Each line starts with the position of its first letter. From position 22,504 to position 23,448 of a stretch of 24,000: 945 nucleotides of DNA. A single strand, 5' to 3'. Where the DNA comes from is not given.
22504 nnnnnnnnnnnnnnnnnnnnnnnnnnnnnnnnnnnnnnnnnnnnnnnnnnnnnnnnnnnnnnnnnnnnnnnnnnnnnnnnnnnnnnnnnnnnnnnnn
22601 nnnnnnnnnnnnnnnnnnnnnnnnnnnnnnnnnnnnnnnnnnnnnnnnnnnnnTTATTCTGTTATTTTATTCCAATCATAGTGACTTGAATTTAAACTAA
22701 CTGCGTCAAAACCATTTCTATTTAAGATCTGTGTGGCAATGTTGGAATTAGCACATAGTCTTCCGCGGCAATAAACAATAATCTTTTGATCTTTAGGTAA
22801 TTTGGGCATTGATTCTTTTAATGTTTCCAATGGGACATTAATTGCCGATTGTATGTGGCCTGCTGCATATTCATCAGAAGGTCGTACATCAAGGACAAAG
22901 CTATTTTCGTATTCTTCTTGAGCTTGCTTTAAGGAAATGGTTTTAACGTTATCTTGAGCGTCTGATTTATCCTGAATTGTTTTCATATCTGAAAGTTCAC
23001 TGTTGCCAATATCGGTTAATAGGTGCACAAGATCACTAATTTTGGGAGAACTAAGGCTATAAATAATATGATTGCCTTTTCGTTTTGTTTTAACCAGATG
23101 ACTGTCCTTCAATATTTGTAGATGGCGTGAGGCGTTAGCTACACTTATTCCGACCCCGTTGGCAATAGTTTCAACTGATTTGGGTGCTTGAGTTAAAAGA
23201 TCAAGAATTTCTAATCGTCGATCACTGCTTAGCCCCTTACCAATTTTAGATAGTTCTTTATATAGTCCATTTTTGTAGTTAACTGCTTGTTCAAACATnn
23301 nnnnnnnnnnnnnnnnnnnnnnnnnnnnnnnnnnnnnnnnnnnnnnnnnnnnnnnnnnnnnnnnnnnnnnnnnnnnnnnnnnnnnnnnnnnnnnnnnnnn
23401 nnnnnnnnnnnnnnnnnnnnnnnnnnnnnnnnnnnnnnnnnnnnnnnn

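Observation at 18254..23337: Self-contained minus-strand thiol-redox island headed by an ArsR-rhodanese fusion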

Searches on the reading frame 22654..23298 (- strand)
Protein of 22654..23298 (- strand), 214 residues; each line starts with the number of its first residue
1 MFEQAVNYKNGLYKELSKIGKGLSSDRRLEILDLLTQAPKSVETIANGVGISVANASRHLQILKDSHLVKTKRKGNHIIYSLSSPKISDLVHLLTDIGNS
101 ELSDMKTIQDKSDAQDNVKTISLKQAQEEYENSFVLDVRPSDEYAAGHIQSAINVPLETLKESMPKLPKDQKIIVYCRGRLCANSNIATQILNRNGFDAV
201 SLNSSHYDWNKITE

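Call 13: search_protein_families(library=pfam, proteins=[window:22654-23298:-], max_evalue=0.01)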
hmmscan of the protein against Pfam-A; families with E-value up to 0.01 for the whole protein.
window:22654-23298:- (214 aa): 11 families
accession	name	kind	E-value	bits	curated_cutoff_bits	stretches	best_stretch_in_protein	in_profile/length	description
PF00581.25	Rhodanese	-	1.8e-16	60.8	22.2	1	123-209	5-99/102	Rhodanese-like domain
PF12840.13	HTH_20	-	9e-10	38.8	27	1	23-70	1-49/51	Helix-turn-helix domain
PF01022.26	HTH_5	-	2.5e-09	37.3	22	1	26-70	2-46/47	Bacterial regulatory protein, arsR family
PF25212.1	HVO_A0114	-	7e-05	23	27.6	1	25-77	21-74/84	HVO_A0114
PF24033.1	DUF7342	-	0.00011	22.7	31.6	1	35-104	13-84/150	Family of unknown function (DUF7342)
PF25213.1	HVO_A0261_N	-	0.00016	21.9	35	1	23-74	8-59/86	HVO_A0261 N-terminal domain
PF08100.18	Dimerisation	-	0.00038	20.7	25.6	1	28-83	27-84/93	O-methyltransferase dimerisation domain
PF09339.16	HTH_IclR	-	0.00044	20.4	22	1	26-65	3-44/52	IclR helix-turn-helix domain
PF01978.25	TrmB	-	0.0014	18.9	25.6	1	33-85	16-67/68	Sugar-specific transcriptional regulator TrmB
PF13412.12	HTH_24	-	0.0043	17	21.9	0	26-70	3-48/48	Winged helix-turn-helix DNA-binding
PF13545.12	HTH_Crp_2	-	0.0058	17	27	0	41-75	24-58/70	Crp-like helix-turn-helix domain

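Call 19: search_protein_families(library=ncbifam, proteins=[window:22654-23298:-], max_evalue=0.001)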
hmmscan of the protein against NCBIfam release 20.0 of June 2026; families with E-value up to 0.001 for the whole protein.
window:22654-23298:- (214 aa): 24 families
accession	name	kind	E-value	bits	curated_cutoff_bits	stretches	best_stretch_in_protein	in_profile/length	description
NF033788.1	HTH_metalloreg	subfamily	4.5e-19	68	55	1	17-90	2-76/77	metalloregulator ArsR/SmtB family transcription factor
NF033789.1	repress_SdpR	subfamily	4.5e-15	55.3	100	1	21-96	3-78/79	autorepressor SdpR family transcription factor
NF045707.1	Dbac_1936_reg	equivalog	1.3e-12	47.6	115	1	14-106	5-97/99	ArsR/SmtB-type metalloregulator TsoR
NF045521.1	rhoda_near_glyco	subfamily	4.3e-12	46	145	1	114-201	13-99/144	rhodanese homology domain-containing protein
NF040642.1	sulf_sens_BigR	equivalog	3e-10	40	155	1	15-97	9-91/95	sulfite-sensing transcriptional repressor BigR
NF006444.0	PRK08762.1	equivalog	1.3e-08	33.9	449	1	111-209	7-107/387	molybdopterin-synthase adenylyltransferase MoeB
NF041203.1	rhodanese_LYCAU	equivalog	1.5e-08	34.3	115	1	112-210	14-117/126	rhodanese-related (seleno)protein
NF001195.0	PRK00162.1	equivalog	3e-08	33.9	102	1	116-204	2-91/108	thiosulfate sulfurtransferase GlpE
NF005902.0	PRK07878.1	equivalog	1e-07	31.2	647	1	112-211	283-383/392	adenylyltransferase/sulfurtransferase MoeZ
NF045694.1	seleno_TsoB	exception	1.3e-07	30.1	805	1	119-209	47-149/572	rhodanese/DsbD fusion-like selenoprotein TsoB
NF047906.1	CdPbTransRegCmtR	equivalog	1.5e-07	31.3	150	1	15-96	10-91/104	Cd(II)/Pb(II)-sensing metalloregulatory transcriptional regulator CmtR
NF007627.0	PRK10287.1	equivalog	1.8e-07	31.3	102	1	123-200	11-88/104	thiosulfate sulfurtransferase PspE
TIGR02981.1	phageshock_pspE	exception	4e-07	30.3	126.3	1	126-200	12-86/101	thiosulfate sulfurtransferase PspE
TIGR01884.1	cas_HTH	subfamily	4.6e-07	29.4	60.2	1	24-78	140-196/202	CRISPR-associated CARF protein Csa3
NF001133.1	PRK00142.1-1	equivalog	1.5e-06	28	170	1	106-200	96-193/229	oxygen-dependent tRNA uridine(34) hydroxylase TrhO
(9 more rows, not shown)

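Call 31: find_homologous_proteins(query=window:22654-23298:-, max_evalue=1e-10)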
Query window:22654-23298:- (214 aa): 546 proteins with E <= 1e-10 among 702 candidates; the best 120 are listed.
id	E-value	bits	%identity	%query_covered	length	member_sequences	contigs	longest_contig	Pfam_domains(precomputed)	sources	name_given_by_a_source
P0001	5.7e-131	452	98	100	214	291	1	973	PF12840.14,PF01022.27,PF00581.26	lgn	-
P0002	4.5e-105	367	79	100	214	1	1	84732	PF12840.14,PF25212.3,PF01022.27,PF00581.26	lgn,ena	-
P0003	9.3e-105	366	78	100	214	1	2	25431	PF12840.14,PF25212.3,PF01022.27,PF00581.26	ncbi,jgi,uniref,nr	ncbi:ArsR/SmtB family transcription factor [Limosilactobacillus sp.]|jgi:rhodanese-related sulfurtra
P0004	8.9e-103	360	80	98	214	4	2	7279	PF12840.14,PF25212.3,PF01022.27,PF00581.26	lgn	-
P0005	4.2e-97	341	73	99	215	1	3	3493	PF12840.14,PF01022.27,PF24033.2,PF00581.26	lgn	-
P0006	5.4e-97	341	73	100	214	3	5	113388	PF12840.14,PF25212.3,PF01022.27,PF24033.2,PF00581.26,PF09339.17,PF12802.14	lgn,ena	-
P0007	7.4e-97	341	72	100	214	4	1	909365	PF12840.14,PF25212.3,PF01978.26,PF01022.27,PF24033.2,PF00581.26,PF09339.17,PF12802.14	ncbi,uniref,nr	ncbi:ArsR/SmtB family transcription factor [Limosilactobacillus caccae]|uniref:ArsR/SmtB family tran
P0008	2.7e-88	313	67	99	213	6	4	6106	PF12840.14,PF01022.27,PF24033.2,PF00581.26,PF12802.14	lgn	-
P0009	4.0e-88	312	67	99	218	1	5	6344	PF12840.14,PF25212.3,PF01022.27,PF00581.26,PF09339.17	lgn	-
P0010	1.2e-87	311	66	100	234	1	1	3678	PF12840.14,PF01022.27,PF00581.26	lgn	-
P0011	1.7e-87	310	66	99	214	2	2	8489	PF12840.14,PF01022.27,PF24033.2,PF00581.26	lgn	-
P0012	1.7e-86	307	67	99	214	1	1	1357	PF12840.14,PF25212.3,PF01022.27,PF00581.26,PF09339.17,PF12802.14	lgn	-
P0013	1.8e-86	307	65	100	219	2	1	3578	PF12840.14,PF01022.27,PF00581.26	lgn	-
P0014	1.8e-86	307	66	99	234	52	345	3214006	PF12840.14,PF25212.3,PF01022.27,PF00581.26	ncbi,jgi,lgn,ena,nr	ncbi:putative HTH-type transcriptional regulator (plasmid) [Lactiplantibacillus plantarum]|jgi:DNA-b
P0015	3.1e-86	306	67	99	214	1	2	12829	PF12840.14,PF25212.3,PF01022.27,PF00581.26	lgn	-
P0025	3.4e-81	290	62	99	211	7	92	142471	PF12840.14,PF25212.3,PF01022.27,PF00581.26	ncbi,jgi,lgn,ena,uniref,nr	ncbi:ArsR family transcriptional regulator [Limosilactobacillus reuteri]|jgi:DNA-binding transcripti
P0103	5.0e-43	165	40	97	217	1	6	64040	PF12840.14,PF25212.3,PF01022.27,PF00581.26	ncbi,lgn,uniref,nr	ncbi:ArsR/SmtB family transcription factor [Priestia megaterium]|uniref:ArsR/SmtB family transcripti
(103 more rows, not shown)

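Call 32: find_encoding_contigs(protein=P0025, flank=8000, max_places=2)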
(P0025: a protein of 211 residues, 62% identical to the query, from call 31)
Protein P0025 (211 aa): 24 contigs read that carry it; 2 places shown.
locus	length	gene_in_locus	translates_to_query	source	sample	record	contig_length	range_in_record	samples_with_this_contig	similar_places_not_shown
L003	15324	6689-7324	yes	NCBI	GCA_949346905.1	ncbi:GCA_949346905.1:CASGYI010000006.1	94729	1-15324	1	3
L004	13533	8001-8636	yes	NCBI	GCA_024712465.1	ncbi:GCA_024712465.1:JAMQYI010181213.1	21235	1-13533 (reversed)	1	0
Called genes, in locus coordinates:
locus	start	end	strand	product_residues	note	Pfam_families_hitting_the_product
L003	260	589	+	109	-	-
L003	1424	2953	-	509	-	PF13007:LZ_Tnp_IS66, PF13005:zf-IS66 (weak), PF03050:DDE_Tnp_IS66, PF13817:DDE_Tnp_IS66_C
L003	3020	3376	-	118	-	PF05717:TnpB_IS66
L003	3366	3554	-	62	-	-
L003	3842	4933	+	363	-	PF00665:rve, PF22483:Mu-transpos_C_2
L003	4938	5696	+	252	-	PF01695:IstB_IS21, PF12775:AAA_7 (faint), PF00308:Bac_DnaA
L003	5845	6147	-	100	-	PF01638:HxlR, PF13601:HTH_34 (faint)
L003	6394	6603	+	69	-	-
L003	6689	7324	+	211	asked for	PF01022:HTH_5, PF12840:HTH_20, PF25212:HVO_A0114 (weak), PF00581:Rhodanese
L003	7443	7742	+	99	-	PF00085:Thioredoxin, PF13098:Thioredoxin_2 (weak), PF14595:Thioredoxin_9 (weak)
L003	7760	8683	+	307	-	PF00890:FAD_binding_2 (weak), PF01134:GIDA (weak), PF01266:DAO (weak), PF01946:Thi4 (weak), PF07992:Pyr_redox_2, PF12831:FAD_oxidored (weak), PF13738:Pyr_redox_3, PF00070:Pyr_redox, +2 more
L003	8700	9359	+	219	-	PF01323:DSBA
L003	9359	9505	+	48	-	-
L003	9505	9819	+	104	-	PF00085:Thioredoxin, PF08534:Redoxin (faint), PF13098:Thioredoxin_2 (weak), PF13728:TraF (weak), PF13905:Thioredoxin_8 (faint), PF13192:Thioredoxin_3 (weak)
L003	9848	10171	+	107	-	PF00085:Thioredoxin, PF14595:Thioredoxin_9, PF13098:Thioredoxin_2 (weak)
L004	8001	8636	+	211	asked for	PF01022:HTH_5, PF12840:HTH_20, PF25212:HVO_A0114 (weak), PF00581:Rhodanese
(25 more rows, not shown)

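Call 33: find_encoding_contigs(protein=P0014, flank=8000, max_places=3)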
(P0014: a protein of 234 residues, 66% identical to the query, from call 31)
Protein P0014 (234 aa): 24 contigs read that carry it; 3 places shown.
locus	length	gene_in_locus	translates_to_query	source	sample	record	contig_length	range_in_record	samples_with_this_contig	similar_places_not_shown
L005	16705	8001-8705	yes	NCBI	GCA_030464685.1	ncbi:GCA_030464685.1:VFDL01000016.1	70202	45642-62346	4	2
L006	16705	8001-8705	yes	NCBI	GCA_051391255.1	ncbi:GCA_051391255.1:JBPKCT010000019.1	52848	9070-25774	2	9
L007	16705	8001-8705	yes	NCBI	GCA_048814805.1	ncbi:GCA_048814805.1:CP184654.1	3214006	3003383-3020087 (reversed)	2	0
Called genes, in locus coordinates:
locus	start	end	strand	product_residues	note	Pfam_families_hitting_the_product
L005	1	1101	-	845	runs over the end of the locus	PF14532:Sigma54_activ_2 (weak), PF00874:PRD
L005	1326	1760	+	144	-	PF03610:EIIA-man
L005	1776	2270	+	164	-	PF03830:PTSIIB_sorb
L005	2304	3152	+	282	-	PF03609:EII-Sor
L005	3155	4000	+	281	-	PF03613:EIID-AGA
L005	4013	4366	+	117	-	-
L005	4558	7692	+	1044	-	-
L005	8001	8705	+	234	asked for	PF12840:HTH_20, PF01022:HTH_5, PF25212:HVO_A0114 (faint), PF00581:Rhodanese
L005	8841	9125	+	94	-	PF00085:Thioredoxin, PF14595:Thioredoxin_9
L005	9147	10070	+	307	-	PF00890:FAD_binding_2 (faint), PF01134:GIDA (weak), PF01266:DAO (faint), PF01946:Thi4 (faint), PF07992:Pyr_redox_2, PF12831:FAD_oxidored (weak), PF13738:Pyr_redox_3, PF00070:Pyr_redox, +2 more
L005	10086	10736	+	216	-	PF01323:DSBA, PF13462:Thioredoxin_4 (faint)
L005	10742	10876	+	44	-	-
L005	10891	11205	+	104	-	PF00085:Thioredoxin, PF08534:Redoxin (faint), PF13098:Thioredoxin_2 (weak), PF13905:Thioredoxin_8 (faint)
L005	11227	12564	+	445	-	PF03486:HI0933_like (faint), PF07992:Pyr_redox_2, PF01266:DAO (faint), PF13738:Pyr_redox_3, PF00070:Pyr_redox, PF02852:Pyr_redox_dim (weak)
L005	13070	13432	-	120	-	-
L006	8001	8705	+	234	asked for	PF12840:HTH_20, PF01022:HTH_5, PF25212:HVO_A0114 (faint), PF00581:Rhodanese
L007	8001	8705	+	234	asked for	PF12840:HTH_20, PF01022:HTH_5, PF25212:HVO_A0114 (faint), PF00581:Rhodanese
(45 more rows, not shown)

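Call 34: find_encoding_contigs(protein=P0103, flank=8000, max_places=2)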
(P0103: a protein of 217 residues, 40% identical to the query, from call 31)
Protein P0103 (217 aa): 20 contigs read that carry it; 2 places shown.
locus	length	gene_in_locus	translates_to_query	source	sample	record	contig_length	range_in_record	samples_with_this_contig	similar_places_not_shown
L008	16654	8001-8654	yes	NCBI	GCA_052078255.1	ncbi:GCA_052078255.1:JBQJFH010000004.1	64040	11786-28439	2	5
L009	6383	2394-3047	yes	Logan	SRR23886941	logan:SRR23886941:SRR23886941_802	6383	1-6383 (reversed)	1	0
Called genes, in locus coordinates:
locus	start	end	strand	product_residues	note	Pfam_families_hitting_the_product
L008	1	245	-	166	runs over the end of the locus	PF22817:ApeP-like, PF07977:FabA, PF22818:ApeI-like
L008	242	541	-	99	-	PF00550:PP-binding (weak), PF14573:PP-binding_2 (weak)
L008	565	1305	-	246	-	PF00106:adh_short, PF08659:KR, PF23441:SDR (weak), PF13561:adh_short_C2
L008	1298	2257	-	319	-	PF00698:Acyl_transf_1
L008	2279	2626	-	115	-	PF01648:ACPS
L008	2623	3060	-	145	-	PF13279:4HBT_2, PF03061:4HBT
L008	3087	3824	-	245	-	PF00106:adh_short, PF13561:adh_short_C2, PF23441:SDR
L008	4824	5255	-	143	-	-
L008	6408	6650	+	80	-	-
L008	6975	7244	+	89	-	-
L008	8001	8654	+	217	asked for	PF01022:HTH_5, PF12840:HTH_20, PF25212:HVO_A0114, PF00581:Rhodanese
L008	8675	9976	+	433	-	PF00083:Sugar_tr (weak), PF07690:MFS_1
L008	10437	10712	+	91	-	PF09639:YjcQ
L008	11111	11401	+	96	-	PF09639:YjcQ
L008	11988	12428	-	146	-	PF12867:DinB_2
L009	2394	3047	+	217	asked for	PF01022:HTH_5, PF12840:HTH_20, PF25212:HVO_A0114, PF00581:Rhodanese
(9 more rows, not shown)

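Call 58: search_solved_structures(query=window:22654-23298:-, max_evalue=0.001, show_alignments=2)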
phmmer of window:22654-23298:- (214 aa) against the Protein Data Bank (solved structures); distinct sequences matched with E-value up to 0.001: 46.
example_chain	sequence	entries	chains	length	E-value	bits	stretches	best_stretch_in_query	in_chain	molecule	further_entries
2kko_A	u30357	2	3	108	7.8e-14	55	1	9-99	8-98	POSSIBLE TRANSCRIPTIONAL REGULATORY PROTEIN (POSSIBLY ARSR-FAMILY) | Possible transcriptional regulatory arsR-family protein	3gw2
1yt8_A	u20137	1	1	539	2.2e-12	50.3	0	117-157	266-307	thiosulfate sulfurtransferase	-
3tp9_A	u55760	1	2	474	5.5e-11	45.7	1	130-200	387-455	BETA-LACTAMASE and RHODANESE DOMAIN PROTEIN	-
6jmi_A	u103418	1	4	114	4e-10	42.9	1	11-107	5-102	Uncharacterized HTH-type transcriptional regulator Rv0081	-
2kjb_A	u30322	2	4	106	6.6e-10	42.2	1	10-90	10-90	CzrA protein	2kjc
1r1u_A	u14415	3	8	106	6.8e-10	42.1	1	10-90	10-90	repressor protein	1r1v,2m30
6cdb_A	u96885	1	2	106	6.9e-10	42.1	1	10-90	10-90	ArsR family transcriptional regulator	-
4ggg_A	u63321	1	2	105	8.7e-10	41.8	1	13-90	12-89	Repressor protein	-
6cda_A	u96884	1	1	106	3.4e-09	39.9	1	10-90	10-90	ArsR family transcriptional regulator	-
4ocg_A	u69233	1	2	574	4.4e-09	39.5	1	122-203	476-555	FAD-dependent pyridine nucleotide-disulphide oxidoreductase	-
3nta_A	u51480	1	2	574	4.4e-09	39.5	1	122-203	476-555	FAD-dependent pyridine nucleotide-disulphide oxidoreductase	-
3r2u_A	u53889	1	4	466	5.5e-08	35.9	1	115-206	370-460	Metallo-beta-lactamase family protein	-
4omy_A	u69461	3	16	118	8.6e-08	35.3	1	22-100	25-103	NolR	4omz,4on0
3nt6_A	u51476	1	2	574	9.3e-08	35.2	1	122-203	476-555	FAD-dependent pyridine nucleotide-disulphide oxidoreductase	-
3ntd_A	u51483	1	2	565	9.8e-08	35.1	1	122-203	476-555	FAD-dependent pyridine nucleotide-disulphide oxidoreductase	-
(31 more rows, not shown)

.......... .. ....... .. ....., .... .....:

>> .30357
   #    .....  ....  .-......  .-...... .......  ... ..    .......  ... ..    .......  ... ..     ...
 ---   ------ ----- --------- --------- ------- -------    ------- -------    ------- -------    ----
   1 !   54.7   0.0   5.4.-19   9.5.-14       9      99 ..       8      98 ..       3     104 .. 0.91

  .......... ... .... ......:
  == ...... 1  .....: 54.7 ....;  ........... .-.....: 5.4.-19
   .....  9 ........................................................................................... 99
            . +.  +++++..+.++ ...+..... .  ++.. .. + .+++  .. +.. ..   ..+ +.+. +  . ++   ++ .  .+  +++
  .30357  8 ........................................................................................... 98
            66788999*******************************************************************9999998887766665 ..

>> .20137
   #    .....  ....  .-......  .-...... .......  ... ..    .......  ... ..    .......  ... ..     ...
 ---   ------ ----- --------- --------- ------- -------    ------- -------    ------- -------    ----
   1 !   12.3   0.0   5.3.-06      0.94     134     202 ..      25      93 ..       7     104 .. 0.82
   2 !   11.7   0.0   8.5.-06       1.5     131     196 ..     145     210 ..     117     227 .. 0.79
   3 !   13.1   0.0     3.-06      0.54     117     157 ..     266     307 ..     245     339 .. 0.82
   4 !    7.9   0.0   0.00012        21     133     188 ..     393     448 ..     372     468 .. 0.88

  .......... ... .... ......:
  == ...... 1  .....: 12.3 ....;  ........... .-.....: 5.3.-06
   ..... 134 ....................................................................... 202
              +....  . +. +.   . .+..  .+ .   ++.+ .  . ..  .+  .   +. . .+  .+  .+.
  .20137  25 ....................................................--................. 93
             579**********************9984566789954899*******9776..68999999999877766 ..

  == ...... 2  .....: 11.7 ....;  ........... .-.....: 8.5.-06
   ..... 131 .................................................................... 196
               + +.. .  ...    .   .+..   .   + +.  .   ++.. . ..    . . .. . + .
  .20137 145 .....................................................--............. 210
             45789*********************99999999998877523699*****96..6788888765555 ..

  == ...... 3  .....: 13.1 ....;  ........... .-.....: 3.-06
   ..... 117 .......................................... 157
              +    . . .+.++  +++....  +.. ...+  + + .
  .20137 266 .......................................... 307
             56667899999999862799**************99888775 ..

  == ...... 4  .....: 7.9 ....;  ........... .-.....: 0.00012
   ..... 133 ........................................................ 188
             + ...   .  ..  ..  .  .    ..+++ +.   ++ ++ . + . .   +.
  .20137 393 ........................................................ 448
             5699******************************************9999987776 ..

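Call 71: predict_structure(alignment_id=A3)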
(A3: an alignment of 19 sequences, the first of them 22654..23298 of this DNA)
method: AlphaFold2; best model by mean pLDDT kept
length: 214 residues; sequences in the alignment: 19
mean_pLDDT: 90.0   pTM: 0.82
mean pLDDT of the five models: 90.0, 88.8, 87.2, 84.3, 83.0
residues with pLDDT >= 90: 139; 70-90: 70; 50-70: 5; < 50: 0
segments of 3 or more residues with pLDDT < 50: none
pLDDT, mean of each block of 10 residues (from residue 1): 80 89 92 94 95 97 97 95 94 86 78 75 92 94 89 93 94 91 88 95 89 75
secondary structure, 60 per line:
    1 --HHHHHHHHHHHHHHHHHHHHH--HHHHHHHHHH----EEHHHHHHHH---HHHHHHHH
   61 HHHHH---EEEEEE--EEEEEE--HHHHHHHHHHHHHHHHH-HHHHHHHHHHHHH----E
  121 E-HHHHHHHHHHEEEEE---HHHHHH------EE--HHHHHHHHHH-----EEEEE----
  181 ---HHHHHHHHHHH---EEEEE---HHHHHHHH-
elements in order: H3-23 H26-35 H42-49 H53-65 E69-74 E77-82 H85-101 H103-115 H123-132 E133-137 H141-146 H157-166 E172-176 H184-194 E198-202 H206-213
